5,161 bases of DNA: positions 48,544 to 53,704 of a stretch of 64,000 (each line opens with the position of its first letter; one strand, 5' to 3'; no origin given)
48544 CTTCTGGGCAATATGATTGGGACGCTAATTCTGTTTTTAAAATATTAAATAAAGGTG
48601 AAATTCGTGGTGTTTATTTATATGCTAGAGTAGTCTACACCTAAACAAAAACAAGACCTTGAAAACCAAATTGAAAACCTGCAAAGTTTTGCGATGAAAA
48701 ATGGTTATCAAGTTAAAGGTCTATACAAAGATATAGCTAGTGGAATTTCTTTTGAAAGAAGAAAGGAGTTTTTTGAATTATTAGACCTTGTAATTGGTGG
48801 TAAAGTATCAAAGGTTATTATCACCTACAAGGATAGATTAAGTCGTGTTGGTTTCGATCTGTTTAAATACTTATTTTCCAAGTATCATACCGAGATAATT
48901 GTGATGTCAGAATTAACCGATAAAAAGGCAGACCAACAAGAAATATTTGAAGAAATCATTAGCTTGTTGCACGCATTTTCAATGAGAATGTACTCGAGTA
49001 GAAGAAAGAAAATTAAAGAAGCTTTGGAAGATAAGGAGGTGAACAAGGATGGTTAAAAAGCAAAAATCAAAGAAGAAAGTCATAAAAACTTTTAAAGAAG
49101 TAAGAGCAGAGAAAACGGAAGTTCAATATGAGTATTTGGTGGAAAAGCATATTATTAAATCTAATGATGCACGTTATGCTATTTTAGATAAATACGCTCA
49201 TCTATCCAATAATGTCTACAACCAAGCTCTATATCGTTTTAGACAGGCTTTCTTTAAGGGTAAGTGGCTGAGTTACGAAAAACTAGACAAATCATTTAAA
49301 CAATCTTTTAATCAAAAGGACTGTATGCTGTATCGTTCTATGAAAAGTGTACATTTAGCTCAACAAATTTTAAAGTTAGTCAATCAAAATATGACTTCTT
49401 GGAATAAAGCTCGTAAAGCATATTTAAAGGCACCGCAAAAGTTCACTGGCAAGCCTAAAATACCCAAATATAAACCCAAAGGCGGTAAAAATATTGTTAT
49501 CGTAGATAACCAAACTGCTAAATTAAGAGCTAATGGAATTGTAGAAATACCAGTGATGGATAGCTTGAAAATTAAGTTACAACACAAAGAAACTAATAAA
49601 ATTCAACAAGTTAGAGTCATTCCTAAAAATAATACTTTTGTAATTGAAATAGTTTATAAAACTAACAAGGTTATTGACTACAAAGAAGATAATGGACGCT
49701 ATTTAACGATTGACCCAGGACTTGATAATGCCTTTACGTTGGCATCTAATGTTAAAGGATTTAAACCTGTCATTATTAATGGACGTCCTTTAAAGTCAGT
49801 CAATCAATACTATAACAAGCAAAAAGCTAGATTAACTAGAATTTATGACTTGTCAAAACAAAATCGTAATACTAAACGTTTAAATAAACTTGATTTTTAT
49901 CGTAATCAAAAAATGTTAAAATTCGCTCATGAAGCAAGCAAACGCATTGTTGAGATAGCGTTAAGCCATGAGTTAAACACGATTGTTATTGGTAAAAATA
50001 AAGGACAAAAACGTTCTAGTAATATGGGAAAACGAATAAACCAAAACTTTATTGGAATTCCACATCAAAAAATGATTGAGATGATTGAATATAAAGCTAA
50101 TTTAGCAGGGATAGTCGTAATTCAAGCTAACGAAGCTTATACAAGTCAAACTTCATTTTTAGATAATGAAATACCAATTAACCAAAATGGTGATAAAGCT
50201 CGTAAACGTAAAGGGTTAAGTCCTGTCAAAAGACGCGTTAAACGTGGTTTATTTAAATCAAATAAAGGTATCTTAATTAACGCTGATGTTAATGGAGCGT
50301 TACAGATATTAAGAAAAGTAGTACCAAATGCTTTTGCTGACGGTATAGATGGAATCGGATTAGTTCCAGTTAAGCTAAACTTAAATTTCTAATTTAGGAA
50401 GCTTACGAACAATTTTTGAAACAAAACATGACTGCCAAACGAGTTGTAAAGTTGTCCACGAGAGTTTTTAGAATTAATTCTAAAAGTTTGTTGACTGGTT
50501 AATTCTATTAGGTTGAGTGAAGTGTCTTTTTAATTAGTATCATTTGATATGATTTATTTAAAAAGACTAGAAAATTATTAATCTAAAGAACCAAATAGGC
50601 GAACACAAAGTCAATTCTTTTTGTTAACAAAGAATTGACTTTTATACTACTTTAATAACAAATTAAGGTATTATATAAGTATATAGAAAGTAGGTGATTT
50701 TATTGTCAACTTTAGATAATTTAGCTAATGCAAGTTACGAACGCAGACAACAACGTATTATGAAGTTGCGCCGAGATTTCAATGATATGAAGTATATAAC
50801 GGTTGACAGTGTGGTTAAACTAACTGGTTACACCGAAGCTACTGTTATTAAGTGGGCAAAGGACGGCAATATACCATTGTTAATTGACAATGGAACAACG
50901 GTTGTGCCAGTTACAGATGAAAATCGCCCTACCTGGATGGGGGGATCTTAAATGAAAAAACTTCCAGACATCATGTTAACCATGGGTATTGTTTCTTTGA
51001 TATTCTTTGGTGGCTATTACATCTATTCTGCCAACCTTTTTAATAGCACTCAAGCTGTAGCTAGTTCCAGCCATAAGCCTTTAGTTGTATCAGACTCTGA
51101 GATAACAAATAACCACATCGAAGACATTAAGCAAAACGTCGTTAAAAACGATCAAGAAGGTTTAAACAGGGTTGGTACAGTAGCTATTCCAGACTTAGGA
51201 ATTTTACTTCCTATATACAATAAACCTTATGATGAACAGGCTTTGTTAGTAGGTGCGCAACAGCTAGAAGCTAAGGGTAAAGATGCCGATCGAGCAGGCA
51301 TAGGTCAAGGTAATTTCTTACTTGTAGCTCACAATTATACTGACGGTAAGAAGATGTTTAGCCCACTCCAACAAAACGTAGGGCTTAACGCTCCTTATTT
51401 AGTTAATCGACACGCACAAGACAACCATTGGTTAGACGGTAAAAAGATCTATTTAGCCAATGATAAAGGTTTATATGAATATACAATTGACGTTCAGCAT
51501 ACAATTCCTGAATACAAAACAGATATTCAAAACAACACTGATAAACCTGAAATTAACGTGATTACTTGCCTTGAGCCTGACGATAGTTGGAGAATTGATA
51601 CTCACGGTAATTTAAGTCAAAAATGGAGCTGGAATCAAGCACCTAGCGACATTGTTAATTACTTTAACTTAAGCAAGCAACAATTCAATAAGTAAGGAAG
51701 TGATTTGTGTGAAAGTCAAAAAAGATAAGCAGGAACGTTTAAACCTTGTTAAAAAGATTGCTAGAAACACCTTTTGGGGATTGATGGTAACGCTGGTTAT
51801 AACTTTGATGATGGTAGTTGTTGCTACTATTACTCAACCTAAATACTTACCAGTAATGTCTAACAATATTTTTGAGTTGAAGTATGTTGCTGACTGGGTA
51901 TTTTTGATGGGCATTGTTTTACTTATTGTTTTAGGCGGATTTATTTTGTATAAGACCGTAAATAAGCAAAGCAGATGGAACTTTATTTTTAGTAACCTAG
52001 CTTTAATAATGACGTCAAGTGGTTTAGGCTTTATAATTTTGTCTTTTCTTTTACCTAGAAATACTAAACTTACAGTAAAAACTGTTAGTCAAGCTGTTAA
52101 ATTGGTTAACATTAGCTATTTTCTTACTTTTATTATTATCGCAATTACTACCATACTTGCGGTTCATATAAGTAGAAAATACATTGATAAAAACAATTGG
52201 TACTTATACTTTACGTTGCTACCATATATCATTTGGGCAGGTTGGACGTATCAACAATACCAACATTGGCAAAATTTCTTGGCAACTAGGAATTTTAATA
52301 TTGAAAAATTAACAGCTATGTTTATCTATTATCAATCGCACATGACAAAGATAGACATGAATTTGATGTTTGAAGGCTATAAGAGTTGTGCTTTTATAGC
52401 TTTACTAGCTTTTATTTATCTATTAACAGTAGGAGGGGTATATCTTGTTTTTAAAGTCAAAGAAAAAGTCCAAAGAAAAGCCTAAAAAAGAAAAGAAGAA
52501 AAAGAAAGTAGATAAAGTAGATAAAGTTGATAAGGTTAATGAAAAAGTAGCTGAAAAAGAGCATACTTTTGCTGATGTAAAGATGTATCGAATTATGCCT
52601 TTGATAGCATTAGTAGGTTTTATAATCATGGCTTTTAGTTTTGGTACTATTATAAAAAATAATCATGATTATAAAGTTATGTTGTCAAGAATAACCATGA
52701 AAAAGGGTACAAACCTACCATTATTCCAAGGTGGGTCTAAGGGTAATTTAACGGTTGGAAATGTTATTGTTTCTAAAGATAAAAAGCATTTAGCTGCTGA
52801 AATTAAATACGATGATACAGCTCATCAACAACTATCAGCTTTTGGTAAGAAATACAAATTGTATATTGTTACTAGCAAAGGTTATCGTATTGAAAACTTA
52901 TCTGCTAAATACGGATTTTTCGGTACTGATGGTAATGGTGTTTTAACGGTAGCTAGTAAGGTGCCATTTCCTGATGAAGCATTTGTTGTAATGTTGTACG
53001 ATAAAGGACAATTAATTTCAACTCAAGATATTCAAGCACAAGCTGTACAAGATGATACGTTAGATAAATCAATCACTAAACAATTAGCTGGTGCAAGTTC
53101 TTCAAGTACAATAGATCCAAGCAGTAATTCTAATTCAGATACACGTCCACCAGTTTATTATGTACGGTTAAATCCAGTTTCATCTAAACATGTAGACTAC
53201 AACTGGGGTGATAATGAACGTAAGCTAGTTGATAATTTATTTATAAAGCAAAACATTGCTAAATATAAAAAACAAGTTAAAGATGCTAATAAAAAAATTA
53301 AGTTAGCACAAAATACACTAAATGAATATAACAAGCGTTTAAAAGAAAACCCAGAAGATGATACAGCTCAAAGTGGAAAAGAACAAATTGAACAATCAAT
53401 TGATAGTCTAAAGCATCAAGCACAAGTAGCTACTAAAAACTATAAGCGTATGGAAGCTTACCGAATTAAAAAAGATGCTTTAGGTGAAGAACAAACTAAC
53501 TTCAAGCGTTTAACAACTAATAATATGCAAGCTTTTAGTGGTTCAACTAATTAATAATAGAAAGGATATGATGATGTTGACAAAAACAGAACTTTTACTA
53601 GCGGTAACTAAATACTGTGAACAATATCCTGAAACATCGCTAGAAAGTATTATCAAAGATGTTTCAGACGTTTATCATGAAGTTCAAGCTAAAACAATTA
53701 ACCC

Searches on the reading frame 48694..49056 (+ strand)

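Call 91: search_protein_families(library=pfam, proteins=[window:48694-49056:+], max_evalue=0.0001)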
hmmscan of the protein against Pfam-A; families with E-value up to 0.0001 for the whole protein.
window:48694-49056:+ (120 aa): 1 family
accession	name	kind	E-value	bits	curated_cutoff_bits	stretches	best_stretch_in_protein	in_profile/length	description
PF00239.26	Resolvase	-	1.4e-12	48.4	23.3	1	2-112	29-140/145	Resolvase, N terminal domain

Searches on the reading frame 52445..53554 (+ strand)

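Call 91: search_protein_families(library=pfam, proteins=[window:52445-53554:+], max_evalue=0.0001)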
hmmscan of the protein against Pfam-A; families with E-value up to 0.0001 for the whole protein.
window:52445-53554:+ (369 aa): 1 family
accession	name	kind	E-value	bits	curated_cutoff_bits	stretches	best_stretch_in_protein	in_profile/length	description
PF13140.11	DUF3980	-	9.1e-05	23.3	25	0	37-73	2-38/87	Domain of unknown function (DUF3980)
